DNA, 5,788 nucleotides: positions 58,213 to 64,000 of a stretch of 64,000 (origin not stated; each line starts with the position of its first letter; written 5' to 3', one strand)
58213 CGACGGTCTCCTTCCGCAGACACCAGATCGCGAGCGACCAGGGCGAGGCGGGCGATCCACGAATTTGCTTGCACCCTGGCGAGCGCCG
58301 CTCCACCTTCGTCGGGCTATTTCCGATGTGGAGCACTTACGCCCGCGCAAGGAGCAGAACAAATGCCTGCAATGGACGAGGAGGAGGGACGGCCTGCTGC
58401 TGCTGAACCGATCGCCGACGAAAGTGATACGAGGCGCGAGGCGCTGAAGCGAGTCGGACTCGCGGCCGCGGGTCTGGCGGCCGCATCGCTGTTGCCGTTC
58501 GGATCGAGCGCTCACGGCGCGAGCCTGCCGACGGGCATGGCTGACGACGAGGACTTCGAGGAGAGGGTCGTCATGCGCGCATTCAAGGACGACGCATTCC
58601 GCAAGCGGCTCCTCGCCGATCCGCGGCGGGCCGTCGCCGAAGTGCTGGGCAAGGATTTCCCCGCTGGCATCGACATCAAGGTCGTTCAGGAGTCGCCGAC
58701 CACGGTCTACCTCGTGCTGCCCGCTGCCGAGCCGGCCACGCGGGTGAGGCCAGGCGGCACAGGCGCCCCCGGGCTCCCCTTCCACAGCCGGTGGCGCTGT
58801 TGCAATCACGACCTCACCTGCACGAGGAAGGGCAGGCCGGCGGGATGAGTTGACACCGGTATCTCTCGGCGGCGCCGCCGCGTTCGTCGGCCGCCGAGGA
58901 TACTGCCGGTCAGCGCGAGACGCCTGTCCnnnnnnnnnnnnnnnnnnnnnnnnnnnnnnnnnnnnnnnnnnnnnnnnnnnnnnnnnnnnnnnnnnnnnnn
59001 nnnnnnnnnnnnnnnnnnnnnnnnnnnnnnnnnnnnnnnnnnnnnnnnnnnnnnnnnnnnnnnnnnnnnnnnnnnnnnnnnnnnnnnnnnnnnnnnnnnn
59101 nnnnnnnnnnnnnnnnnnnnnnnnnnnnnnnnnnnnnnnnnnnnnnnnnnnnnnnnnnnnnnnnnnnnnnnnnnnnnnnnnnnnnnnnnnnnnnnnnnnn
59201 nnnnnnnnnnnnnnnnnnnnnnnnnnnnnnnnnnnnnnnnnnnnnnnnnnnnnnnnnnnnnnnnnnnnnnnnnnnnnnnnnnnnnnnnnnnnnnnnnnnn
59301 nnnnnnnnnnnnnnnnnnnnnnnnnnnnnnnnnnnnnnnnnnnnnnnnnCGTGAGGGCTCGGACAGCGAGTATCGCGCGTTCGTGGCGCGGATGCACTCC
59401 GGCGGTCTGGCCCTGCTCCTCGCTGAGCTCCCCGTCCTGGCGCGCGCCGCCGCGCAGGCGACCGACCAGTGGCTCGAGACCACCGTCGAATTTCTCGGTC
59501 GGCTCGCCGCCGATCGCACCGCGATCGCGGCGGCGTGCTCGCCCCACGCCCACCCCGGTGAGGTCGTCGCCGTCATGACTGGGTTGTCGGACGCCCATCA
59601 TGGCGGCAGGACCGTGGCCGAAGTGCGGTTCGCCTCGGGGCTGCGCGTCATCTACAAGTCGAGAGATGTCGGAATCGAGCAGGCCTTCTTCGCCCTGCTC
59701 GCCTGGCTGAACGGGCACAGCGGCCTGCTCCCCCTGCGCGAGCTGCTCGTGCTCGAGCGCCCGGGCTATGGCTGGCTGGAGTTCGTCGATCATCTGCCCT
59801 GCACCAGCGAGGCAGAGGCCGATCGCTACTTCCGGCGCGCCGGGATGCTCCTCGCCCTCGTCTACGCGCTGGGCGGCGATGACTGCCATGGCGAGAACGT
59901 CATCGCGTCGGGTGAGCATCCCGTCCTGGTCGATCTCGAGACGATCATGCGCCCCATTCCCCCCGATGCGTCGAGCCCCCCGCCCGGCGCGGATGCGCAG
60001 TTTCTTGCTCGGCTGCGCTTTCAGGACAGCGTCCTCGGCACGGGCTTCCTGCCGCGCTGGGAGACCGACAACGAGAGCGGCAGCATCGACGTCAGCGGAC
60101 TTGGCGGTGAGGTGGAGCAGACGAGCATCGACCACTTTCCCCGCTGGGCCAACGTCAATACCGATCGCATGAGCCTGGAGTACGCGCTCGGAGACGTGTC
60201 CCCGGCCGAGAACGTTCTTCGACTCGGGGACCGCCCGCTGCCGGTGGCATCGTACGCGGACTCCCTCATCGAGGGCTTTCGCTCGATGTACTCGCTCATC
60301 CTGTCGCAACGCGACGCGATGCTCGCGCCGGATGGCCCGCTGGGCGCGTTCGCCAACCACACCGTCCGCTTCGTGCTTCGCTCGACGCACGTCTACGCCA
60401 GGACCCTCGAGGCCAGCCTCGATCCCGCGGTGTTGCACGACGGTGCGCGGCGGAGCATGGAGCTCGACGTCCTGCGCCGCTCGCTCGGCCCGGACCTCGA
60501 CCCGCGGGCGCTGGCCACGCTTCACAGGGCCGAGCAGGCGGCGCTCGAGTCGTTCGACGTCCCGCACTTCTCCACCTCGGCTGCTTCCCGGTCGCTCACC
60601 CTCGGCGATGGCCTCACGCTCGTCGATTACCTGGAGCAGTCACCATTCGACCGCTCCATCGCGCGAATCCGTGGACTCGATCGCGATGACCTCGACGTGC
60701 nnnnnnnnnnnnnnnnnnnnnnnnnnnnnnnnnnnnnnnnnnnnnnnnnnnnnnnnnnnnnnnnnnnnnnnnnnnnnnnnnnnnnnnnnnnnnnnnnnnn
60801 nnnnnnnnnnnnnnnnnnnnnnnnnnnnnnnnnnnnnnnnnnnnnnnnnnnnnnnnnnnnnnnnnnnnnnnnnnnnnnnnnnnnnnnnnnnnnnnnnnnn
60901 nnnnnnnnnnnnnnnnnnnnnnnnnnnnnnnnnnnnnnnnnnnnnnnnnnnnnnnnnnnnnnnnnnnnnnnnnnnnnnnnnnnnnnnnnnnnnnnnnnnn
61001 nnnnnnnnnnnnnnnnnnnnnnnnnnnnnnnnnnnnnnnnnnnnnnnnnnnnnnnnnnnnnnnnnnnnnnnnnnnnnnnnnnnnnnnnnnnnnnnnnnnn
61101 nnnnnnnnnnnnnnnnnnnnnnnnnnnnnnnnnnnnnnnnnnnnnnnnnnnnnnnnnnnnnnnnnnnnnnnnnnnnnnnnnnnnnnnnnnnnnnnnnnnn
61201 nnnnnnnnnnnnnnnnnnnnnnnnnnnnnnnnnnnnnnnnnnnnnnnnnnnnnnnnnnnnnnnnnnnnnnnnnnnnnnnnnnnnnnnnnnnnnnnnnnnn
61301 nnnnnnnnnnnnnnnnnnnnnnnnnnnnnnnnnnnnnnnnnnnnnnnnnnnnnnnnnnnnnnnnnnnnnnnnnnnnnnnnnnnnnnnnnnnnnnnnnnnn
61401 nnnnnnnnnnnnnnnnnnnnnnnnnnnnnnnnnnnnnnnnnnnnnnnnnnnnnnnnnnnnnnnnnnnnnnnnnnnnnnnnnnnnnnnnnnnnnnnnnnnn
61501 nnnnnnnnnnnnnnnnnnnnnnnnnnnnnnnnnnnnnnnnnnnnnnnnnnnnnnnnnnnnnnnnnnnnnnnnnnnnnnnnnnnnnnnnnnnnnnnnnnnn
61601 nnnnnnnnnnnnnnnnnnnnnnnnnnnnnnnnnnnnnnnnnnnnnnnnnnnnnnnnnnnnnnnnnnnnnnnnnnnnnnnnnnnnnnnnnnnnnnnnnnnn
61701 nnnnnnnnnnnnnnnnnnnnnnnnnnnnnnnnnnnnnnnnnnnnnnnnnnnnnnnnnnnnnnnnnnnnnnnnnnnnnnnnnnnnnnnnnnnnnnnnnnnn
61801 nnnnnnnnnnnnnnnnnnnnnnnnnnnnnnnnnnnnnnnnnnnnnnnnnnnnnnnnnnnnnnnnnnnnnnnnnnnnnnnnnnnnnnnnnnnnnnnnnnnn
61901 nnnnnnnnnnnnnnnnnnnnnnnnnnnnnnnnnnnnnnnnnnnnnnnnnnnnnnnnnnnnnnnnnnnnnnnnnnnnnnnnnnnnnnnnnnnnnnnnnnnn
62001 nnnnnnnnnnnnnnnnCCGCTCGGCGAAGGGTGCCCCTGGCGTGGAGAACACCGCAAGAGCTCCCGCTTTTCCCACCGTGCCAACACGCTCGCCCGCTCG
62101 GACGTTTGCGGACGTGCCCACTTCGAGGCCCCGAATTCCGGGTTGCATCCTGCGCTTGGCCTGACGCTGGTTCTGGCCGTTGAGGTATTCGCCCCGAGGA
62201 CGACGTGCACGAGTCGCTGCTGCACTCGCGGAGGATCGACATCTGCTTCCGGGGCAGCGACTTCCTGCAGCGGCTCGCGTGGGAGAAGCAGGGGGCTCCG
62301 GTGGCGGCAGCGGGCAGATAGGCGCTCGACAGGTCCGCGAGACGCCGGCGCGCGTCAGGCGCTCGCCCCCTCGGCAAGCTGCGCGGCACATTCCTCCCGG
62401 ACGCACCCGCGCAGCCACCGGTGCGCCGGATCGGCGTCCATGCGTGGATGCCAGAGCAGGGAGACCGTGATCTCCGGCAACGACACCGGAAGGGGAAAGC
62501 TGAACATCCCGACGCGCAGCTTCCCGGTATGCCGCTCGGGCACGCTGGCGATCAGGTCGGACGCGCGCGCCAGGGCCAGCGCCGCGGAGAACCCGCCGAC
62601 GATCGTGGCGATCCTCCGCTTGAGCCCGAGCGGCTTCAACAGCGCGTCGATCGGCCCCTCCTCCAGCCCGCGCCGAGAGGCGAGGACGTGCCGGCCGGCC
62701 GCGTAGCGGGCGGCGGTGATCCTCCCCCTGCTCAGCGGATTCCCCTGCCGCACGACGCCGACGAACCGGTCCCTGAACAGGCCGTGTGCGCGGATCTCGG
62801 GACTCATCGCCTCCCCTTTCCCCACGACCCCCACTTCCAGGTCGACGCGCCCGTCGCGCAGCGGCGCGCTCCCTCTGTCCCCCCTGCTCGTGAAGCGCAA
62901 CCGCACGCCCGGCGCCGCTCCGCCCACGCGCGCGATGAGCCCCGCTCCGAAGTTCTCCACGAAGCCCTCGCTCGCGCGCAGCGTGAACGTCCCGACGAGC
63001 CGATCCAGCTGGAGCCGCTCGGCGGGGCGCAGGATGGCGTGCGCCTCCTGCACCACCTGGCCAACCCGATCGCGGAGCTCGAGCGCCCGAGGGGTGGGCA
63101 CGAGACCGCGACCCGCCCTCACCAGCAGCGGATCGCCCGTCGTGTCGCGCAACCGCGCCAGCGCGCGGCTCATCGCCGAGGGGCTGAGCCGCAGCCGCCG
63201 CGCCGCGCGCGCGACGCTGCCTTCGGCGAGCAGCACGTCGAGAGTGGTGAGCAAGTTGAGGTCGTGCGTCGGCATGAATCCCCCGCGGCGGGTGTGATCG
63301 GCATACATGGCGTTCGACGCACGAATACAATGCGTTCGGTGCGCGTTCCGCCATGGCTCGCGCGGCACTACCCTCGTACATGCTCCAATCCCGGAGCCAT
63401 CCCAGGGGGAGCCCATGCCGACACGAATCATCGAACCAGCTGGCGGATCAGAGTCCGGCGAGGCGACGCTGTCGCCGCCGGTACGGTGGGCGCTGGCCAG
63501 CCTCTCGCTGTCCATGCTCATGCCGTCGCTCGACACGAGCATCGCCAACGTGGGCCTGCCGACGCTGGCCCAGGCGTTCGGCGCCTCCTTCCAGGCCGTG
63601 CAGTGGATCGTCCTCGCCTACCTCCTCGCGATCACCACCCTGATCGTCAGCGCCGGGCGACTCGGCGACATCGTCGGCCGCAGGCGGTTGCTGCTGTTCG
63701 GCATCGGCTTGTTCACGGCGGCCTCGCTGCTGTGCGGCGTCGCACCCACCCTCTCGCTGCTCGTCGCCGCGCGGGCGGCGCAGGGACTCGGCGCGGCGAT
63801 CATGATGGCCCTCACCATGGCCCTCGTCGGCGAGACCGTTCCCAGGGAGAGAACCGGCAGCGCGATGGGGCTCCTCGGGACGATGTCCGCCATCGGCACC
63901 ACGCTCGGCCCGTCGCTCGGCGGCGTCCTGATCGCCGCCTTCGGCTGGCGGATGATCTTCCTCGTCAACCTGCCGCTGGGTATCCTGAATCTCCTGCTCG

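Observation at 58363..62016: Minimal class II lanthipeptide locus: one NHLP-type lanA plus lanM, with no transporter, protease or immunity genes adjacent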

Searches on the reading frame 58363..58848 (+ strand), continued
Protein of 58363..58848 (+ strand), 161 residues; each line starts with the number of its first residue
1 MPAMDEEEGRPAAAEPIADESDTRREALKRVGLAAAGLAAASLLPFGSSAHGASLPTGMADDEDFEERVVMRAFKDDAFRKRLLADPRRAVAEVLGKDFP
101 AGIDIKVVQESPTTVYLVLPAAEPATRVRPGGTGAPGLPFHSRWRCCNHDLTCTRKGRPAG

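Call 83: find_encoding_contigs(protein=P0236, flank=10000, max_places=3)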
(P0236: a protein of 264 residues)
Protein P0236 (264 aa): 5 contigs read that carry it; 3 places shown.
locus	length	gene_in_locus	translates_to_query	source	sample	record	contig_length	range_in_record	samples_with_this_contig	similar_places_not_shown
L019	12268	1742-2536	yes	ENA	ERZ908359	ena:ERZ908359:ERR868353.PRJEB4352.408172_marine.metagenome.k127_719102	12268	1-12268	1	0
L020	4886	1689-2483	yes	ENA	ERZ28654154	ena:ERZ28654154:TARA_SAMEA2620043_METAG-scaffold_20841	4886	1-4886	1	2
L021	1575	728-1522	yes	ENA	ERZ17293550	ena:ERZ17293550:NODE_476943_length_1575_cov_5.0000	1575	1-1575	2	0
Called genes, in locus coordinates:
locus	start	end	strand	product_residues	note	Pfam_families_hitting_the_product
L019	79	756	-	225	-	PF05569:Peptidase_M56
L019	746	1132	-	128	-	PF03965:Penicillinase_R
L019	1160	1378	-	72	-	PF13701:DDE_Tnp_1_4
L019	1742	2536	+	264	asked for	PF02979:NHase_alpha (faint), PF14407:Frankia_peptide (faint), PF27793:RNP_Burkhold (faint)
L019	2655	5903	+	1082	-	PF13575:DUF4135, PF05147:LANC_like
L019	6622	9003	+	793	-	PF06689:zf-C4_ClpX, PF02861:Clp_N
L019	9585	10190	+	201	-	PF13635:DUF4143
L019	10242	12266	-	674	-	?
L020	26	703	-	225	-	PF05569:Peptidase_M56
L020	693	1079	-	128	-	PF03965:Penicillinase_R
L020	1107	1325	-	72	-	PF13701:DDE_Tnp_1_4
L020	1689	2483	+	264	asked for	PF02979:NHase_alpha (faint), PF14407:Frankia_peptide (faint), PF27793:RNP_Burkhold (faint)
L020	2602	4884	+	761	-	?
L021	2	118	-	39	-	?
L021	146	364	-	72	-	PF13701:DDE_Tnp_1_4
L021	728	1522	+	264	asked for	PF02979:NHase_alpha (faint), PF14407:Frankia_peptide (faint), PF27793:RNP_Burkhold (faint)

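Call 94: fold_search(model_id=the predicted structure, library=pdb)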
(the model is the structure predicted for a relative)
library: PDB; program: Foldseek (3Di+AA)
matches with E <= 10: 82; with E <= 0.001: 0
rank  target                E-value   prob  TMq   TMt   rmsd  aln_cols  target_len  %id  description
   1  9cjx_MODEL_1_A        3.6e-03  1.00  0.35  0.61   3.1        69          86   30  Solution NMR structure of the RiPP proteusin DprE2 from Desulfotomaculum sp. (released 2024-12-04)
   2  8tb1_MODEL_1_A        7.3e-03  1.00  0.34  0.59   3.2        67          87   27  Solution NMR structure of a RiPP proteusin precursor protein (released 2024-02-14)
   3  4zgj_A                2.2e-01  0.60  0.21  0.17  13.6        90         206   22  Double Mutant H80A/H81A of Fe-Type Nitrile Hydratase from Comamonas testosteroni Ni1 (released 2015-07-01)
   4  3vyh_A                2.6e-01  0.47  0.21  0.17  15.4       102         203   25  Crystal structure of aW116R mutant of nitrile hydratase from Pseudonocardia thermophilla (released 2013-11-13)
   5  9d5u_A                3.8e-01  0.38  0.21  0.17  15.4       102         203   25  Nitrile hydratase S112A mutant (released 2024-11-06)
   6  2cyz_A                3.8e-01  0.30  0.19  0.15  16.9       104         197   28  photo-activation state of Fe-type NHase in anaerobic condition (released 2006-01-09)
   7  2zcf_A                3.8e-01  0.30  0.19  0.15  16.9       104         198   28  Mutational study on Alpha-Gln90 of Fe-type nitrile hydratase from Rhodococcus sp. N771 (released 2007-11-20)
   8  4ob3_A                4.0e-01  0.38  0.21  0.17  15.4       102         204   25  Crystal Structure of Nitrile Hydratase from Pseudonocardia thermophila : A Reference Structure to Boronic Acid Inhibit (released 2014-11-26)
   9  8i6n_A                4.3e-01  0.38  0.21  0.17  15.4       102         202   25  Crystal structure of Co-type nitrile hydratase mutant from Pseudomonas thermophila - L6T (released 2024-02-14)
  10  2cz1_A                4.6e-01  0.28  0.19  0.15  16.9       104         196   28  photo-activation state of Fe-type NHase with n-BA in anaerobic condition (released 2006-01-09)
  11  4zge_A                5.2e-01  0.38  0.21  0.16  13.5        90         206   23  Double Mutant H80W/H81W of Fe-Type Nitrile Hydratase from Comamonas testosteroni Ni1 (released 2015-07-01)
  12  4fm4_A                5.2e-01  0.35  0.21  0.16  13.6        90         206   23  Wild Type Fe-type Nitrile Hydratase from Comamonas testosteroni Ni1 (released 2012-08-22)
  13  2cz0_A                5.2e-01  0.25  0.16  0.13  17.2        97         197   28  photo-activation state of Fe-type NHase in aerobic condition (released 2006-01-09)
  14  2ahj_A                5.6e-01  0.23  0.18  0.15  17.0       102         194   27  NITRILE HYDRATASE COMPLEXED WITH NITRIC OXIDE (released 1999-01-27)
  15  9d5y_A                6.3e-01  0.30  0.19  0.15  15.6        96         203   26  Nitrile hydratase S112T mutant (released 2024-11-06)
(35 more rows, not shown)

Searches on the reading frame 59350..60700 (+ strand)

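Call 77: search_solved_structures(query=window:59350-60700:+, max_evalue=0.001, show_alignments=2)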
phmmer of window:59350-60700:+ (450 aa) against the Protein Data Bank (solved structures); distinct sequences matched with E-value up to 0.001: 2.
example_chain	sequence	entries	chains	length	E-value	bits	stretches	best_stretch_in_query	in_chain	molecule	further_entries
6st5_A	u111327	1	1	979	2.6e-57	198.1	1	27-448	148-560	LicM2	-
5dzt_A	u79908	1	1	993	4.6e-28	101.7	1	28-449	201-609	CylM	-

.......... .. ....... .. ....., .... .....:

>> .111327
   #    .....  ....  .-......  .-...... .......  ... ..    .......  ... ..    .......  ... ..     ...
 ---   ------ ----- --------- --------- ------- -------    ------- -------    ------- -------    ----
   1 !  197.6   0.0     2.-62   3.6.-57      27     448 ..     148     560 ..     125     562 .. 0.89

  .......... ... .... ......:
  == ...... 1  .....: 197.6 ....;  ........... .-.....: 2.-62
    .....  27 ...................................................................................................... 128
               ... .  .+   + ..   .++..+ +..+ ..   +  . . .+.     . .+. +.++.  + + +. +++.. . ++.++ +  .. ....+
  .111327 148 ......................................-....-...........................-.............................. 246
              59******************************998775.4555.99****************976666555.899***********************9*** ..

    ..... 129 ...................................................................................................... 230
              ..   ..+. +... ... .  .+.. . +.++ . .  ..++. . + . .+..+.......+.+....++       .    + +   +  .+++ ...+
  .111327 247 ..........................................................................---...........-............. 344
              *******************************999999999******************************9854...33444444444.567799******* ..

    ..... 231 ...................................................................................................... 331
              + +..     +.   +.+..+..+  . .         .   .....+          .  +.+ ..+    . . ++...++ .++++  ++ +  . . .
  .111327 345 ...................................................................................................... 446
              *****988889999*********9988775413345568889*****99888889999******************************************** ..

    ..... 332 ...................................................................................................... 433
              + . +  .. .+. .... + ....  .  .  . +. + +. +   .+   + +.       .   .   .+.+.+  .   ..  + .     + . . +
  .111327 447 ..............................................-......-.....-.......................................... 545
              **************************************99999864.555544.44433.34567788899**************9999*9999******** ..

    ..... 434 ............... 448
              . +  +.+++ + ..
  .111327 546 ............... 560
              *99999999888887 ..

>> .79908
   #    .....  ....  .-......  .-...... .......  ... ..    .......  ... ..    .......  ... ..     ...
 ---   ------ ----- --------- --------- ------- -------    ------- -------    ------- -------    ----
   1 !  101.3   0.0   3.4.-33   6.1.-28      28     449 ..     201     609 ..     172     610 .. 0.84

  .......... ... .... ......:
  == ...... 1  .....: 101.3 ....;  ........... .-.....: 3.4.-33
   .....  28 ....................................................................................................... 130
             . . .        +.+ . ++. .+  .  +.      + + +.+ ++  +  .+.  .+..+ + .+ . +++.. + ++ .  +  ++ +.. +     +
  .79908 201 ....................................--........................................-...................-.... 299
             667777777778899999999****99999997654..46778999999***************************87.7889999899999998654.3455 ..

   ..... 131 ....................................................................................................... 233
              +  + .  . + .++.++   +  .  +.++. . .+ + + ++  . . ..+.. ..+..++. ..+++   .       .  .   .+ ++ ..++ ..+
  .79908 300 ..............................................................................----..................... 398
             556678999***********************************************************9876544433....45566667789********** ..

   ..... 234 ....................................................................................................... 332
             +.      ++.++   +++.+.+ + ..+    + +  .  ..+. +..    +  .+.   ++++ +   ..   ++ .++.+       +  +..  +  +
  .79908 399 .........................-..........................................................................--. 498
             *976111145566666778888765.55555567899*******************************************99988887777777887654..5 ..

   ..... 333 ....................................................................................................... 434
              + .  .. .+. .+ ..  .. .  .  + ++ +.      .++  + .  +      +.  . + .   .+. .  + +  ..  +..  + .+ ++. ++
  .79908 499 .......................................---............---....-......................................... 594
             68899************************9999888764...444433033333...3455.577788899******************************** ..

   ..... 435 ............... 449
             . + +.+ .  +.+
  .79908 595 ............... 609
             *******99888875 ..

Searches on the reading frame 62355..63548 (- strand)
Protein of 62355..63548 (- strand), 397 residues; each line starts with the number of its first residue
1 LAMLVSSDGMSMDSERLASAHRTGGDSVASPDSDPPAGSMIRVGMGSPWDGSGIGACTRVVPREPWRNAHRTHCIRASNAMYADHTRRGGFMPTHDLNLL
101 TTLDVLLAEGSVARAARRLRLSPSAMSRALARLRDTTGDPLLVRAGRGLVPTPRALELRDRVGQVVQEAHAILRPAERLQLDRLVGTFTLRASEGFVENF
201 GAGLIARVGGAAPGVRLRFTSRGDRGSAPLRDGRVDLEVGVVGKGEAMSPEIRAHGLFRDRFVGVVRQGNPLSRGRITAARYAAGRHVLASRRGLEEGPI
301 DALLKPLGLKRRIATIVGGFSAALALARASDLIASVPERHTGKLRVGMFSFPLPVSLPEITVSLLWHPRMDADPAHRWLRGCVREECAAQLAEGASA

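Call 3: search_protein_families(library=ncbifam, proteins=[window:62355-63548:-], max_evalue=0.01)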
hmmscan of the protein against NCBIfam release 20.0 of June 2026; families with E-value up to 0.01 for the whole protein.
window:62355-63548:- (397 aa): 33 families (the best 25 are shown)
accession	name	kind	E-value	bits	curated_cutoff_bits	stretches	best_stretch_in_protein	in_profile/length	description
NF050187.1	TransRegBsrAPseudo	equivalog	2.1e-42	145.3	480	1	96-383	9-295/298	LysR family transcriptional regulator BsrA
NF007063.1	PRK09508.1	equivalog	4.9e-24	85.1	262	1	95-387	15-305/307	transcriptional regulator LeuO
NF007581.0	PRK10216.1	equivalog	7.7e-21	74.5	314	2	94-173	7-86/319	HTH-type transcriptional regulator YidZ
NF045905.1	TransRegLelALeg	equivalog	2.1e-19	70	500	1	96-386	8-300/305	LysR family transcriptional regulator LelA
NF008554.1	PRK11482.1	equivalog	3e-14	52.7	277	1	96-340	30-267/317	YbeF family transcriptional regulator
NF047710.1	TransRegCitRGProt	equivalog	9.3e-14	51.4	400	1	95-164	10-79/295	DNA-binding transcriptional repressor CitR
TIGR02424.1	TF_pcaQ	equivalog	4e-12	45.6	303.8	1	109-388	17-299/300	pca operon transcription factor PcaQ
NF008416.0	PRK11242.1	equivalog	9.8e-11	41.5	277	1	109-387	15-291/300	transcriptional regulator CynR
NF002964.0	PRK03635.1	subfamily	8.9e-08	31.5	197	1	96-165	4-72/297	ArgP/LysG family DNA-binding transcriptional regulator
NF008722.0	PRK11716.1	equivalog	1.6e-07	30.7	246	1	106-268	12-172/293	HTH-type transcriptional activator IlvY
NF052633.1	LysR_TF_PsrA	exception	1.1e-06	27.9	540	1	95-275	5-182/297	L-proline-binding transcription factor PsrA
NF009888.0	PRK13348.1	subfamily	1.4e-06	27.6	297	1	96-158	4-65/302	HTH-type transcriptional regulator ArgP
TIGR03298.1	argP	subfamily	3.7e-06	26.3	273.55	1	96-166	2-71/292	ArgP/LysG family DNA-binding transcriptional regulator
NF040786.1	LysR_Sec_metab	equivalog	8.3e-06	25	250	1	97-266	3-169/298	selenium metabolism-associated LysR family transcriptional regulator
NF040888.1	trans_reg_YafC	equivalog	8.7e-06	24.8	470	1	101-221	9-128/293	DNA-binding transcriptional regulator YafC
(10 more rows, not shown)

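Call 4: search_protein_families(library=pfam, proteins=[window:62355-63548:-], max_evalue=0.01)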
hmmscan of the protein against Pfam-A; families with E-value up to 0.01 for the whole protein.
window:62355-63548:- (397 aa): 3 families
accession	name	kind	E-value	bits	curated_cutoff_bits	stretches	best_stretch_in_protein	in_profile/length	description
PF03466.25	LysR_substrate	-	2e-21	76.8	28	1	184-387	4-208/209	LysR substrate binding domain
PF00126.33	HTH_1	-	6.3e-16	58.5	26.6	1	97-155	1-59/60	Bacterial regulatory helix-turn-helix protein, lysR family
PF13556.12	HTH_30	-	0.0001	22.5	27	1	99-141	1-44/59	PucR C-terminal helix-turn-helix domain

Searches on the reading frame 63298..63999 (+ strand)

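Call 15: search_protein_families(library=pfam, proteins=[window:63298-63999:+], max_evalue=0.001)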
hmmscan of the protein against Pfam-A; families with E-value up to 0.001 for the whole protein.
window:63298-63999:+ (234 aa): 4 families
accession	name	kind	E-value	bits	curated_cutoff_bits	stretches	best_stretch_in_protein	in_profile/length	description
PF07690.21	MFS_1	-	2.1e-36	126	33.4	1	70-233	2-166/347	Major Facilitator Superfamily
PF05977.19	MFS_3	-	1.2e-11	44.2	27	1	58-224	4-175/524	Transmembrane secretion effector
PF00083.30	Sugar_tr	-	8.8e-09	35.2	22.3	1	100-233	47-186/452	Sugar (and other) transporter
PF03137.26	OATP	-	0.00029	19.7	25.8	1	153-213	134-194/545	Organic Anion Transporter Polypeptide (OATP) family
